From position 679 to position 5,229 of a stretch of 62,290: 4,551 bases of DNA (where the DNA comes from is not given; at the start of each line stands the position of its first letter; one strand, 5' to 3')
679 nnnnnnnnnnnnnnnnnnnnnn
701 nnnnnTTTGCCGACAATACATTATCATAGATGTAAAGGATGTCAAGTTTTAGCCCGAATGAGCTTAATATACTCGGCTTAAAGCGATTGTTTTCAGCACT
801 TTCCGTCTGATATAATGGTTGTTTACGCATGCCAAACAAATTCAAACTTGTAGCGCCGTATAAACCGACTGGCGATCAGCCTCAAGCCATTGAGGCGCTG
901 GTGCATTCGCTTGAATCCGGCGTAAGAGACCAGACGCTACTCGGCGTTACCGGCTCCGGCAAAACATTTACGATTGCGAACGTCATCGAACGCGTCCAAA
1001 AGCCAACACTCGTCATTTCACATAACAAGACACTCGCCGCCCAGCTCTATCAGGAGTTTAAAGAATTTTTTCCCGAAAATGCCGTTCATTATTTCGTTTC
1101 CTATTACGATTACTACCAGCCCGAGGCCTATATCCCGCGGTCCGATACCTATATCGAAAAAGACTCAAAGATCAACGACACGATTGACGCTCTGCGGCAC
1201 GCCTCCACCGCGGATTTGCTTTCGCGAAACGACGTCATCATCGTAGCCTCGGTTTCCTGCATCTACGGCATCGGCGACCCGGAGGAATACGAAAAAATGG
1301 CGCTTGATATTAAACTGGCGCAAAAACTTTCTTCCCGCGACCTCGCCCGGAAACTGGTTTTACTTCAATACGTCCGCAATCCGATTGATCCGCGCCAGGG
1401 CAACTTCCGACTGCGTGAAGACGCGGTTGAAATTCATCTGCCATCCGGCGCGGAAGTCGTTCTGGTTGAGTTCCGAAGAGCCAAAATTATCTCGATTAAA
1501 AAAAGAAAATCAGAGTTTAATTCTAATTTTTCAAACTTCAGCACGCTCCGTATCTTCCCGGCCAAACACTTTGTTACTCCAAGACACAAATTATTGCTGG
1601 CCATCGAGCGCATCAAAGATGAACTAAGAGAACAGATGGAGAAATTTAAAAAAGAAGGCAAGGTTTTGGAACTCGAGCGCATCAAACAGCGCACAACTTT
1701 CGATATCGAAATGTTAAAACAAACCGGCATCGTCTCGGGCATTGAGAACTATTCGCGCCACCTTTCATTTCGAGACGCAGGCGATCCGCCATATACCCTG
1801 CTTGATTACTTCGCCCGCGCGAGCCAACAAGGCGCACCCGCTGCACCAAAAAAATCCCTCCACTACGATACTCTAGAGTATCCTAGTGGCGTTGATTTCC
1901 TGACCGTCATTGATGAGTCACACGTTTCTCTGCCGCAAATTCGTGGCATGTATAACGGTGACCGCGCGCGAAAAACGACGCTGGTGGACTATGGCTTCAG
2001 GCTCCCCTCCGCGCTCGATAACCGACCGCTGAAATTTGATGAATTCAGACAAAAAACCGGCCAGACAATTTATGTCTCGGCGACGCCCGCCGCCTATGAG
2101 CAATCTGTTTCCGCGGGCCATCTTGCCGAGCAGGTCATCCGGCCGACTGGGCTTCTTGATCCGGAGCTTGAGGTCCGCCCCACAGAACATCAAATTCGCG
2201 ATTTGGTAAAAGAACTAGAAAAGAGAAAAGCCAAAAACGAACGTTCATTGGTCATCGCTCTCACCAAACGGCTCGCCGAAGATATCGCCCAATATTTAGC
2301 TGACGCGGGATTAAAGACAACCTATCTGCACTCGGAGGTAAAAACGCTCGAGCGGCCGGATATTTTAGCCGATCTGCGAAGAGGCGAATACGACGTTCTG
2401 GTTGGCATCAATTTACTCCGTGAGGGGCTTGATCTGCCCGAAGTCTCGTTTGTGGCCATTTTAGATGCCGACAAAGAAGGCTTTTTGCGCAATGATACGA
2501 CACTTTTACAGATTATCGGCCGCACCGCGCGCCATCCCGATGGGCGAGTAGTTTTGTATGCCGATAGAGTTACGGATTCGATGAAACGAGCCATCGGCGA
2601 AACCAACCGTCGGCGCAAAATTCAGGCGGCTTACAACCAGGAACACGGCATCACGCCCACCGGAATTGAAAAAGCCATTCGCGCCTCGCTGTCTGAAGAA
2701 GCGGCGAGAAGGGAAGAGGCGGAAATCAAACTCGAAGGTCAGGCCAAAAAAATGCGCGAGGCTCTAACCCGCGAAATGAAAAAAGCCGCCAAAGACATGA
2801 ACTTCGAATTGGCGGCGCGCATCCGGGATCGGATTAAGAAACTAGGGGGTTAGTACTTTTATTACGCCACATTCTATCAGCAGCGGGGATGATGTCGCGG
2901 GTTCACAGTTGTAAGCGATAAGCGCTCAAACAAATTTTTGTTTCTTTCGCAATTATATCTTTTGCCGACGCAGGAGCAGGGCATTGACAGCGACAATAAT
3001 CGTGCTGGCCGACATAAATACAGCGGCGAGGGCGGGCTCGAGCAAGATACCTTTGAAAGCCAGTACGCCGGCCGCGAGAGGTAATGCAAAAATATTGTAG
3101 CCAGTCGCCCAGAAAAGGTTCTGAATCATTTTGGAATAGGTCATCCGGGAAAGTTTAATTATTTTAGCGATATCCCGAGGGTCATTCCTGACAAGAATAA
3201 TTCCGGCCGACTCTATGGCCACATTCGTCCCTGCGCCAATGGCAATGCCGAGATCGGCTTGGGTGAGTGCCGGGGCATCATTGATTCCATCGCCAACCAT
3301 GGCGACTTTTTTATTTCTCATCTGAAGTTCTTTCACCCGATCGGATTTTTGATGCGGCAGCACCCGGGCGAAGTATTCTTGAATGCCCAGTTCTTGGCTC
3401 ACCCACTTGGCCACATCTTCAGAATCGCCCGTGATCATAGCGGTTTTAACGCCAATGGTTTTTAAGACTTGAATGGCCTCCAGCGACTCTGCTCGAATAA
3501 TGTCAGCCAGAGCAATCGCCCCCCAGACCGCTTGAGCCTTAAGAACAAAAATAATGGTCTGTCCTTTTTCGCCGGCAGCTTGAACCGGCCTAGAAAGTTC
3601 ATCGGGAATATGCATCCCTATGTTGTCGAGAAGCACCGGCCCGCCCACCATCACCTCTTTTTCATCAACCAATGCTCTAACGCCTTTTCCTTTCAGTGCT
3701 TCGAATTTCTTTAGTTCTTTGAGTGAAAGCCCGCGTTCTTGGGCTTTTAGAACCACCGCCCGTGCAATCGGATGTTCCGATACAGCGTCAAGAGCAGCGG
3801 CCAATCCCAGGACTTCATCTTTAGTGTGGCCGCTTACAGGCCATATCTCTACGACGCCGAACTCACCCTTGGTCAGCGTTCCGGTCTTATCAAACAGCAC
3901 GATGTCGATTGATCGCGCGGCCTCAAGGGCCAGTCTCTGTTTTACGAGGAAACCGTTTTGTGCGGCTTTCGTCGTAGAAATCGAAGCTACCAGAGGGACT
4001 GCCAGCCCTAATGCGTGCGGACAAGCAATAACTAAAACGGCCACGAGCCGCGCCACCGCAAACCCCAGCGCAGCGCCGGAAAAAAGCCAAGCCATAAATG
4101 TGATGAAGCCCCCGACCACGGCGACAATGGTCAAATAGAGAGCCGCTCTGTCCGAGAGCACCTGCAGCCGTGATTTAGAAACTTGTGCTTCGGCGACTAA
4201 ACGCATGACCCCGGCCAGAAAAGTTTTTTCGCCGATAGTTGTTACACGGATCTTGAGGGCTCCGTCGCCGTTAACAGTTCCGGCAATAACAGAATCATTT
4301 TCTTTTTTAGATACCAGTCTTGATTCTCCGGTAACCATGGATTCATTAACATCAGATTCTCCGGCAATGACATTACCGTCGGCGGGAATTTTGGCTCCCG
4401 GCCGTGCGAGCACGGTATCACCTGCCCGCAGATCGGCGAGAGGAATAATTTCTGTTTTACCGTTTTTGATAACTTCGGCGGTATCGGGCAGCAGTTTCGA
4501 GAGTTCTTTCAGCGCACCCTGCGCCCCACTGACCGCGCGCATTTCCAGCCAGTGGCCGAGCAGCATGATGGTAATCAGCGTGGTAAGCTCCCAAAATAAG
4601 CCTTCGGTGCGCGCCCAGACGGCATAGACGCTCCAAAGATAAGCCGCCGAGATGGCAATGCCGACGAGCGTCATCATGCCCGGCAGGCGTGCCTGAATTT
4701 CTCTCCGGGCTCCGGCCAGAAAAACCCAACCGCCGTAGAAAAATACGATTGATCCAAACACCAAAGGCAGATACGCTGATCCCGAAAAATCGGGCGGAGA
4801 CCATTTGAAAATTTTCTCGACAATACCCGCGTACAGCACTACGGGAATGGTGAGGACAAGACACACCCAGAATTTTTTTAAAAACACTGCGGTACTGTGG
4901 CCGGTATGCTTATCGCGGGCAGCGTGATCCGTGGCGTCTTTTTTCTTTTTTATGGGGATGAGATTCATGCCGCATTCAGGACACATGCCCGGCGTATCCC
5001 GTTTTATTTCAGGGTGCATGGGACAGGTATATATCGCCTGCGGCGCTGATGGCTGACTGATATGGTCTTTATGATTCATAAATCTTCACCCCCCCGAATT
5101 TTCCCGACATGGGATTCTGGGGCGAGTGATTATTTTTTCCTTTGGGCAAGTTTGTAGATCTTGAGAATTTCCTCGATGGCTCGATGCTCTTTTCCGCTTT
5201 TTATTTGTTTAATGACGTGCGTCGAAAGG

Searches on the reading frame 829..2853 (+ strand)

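Call 36: search_protein_families(library=pfam, max_evalue=0.001, proteins=[window:829-2853:+])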
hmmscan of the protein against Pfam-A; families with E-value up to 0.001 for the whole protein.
window:829-2853:+ (674 aa): 6 families
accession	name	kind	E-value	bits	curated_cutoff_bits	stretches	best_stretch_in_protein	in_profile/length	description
PF12344.14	UvrB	-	2.2e-23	82.3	27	1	576-618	1-43/43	Ultra-violet resistance protein B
PF00271.37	Helicase_C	-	1.2e-19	71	23.5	1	456-569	3-109/110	Helicase conserved C-terminal domain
PF17757.6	UvrB_inter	-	2.1e-14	53.8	22.9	1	159-248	1-91/91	UvrB interaction domain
PF04851.21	ResIII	-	6.3e-13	49.4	22.5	1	13-87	4-83/164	Type III restriction enzyme, res subunit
PF02151.25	UVR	-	1.5e-10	40.9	21.5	1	640-672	1-33/36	UvrB/uvrC motif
PF00270.35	DEAD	-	3e-09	37.3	26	1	16-94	3-84/167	DEAD/DEAH box helicase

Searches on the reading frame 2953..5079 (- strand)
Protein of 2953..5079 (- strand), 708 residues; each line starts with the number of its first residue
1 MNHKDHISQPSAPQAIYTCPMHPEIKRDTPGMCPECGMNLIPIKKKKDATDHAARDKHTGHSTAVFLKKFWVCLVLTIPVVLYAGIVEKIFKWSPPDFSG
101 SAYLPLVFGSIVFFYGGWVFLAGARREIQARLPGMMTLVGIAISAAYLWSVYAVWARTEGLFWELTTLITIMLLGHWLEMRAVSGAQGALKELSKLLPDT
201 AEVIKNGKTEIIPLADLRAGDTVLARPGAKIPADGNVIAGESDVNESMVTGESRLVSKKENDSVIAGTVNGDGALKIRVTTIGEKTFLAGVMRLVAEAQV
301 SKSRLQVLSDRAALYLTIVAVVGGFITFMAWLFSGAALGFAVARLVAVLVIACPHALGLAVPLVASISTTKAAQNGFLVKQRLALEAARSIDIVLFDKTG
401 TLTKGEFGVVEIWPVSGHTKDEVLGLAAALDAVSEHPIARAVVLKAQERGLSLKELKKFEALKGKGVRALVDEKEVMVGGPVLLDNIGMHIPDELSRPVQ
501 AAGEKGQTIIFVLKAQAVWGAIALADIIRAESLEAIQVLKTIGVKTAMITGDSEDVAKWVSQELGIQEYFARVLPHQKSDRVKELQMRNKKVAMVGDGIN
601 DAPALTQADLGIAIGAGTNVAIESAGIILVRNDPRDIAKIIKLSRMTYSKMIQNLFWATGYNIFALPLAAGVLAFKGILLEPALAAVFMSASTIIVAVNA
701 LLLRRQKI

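Call 36: search_protein_families(library=pfam, max_evalue=0.001, proteins=[window:2953-5079:-])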
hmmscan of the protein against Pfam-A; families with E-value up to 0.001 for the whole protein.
window:2953-5079:- (708 aa): 4 families
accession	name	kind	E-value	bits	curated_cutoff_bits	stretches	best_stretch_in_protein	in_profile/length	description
PF00122.25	E1-E2_ATPase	-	1.8e-52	177.9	28.1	1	195-375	1-181/181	E1-E2 ATPase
PF00702.32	Hydrolase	-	2.2e-33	116.7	26.4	1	391-609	1-191/191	haloacid dehalogenase-like hydrolase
PF19335.5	HMBD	-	3.2e-11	43.4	23.6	1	17-42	2-27/28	Heavy metal binding domain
PF08282.18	Hydrolase_3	-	1.2e-05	25.7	20.9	1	583-640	197-254/255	haloacid dehalogenase-like hydrolase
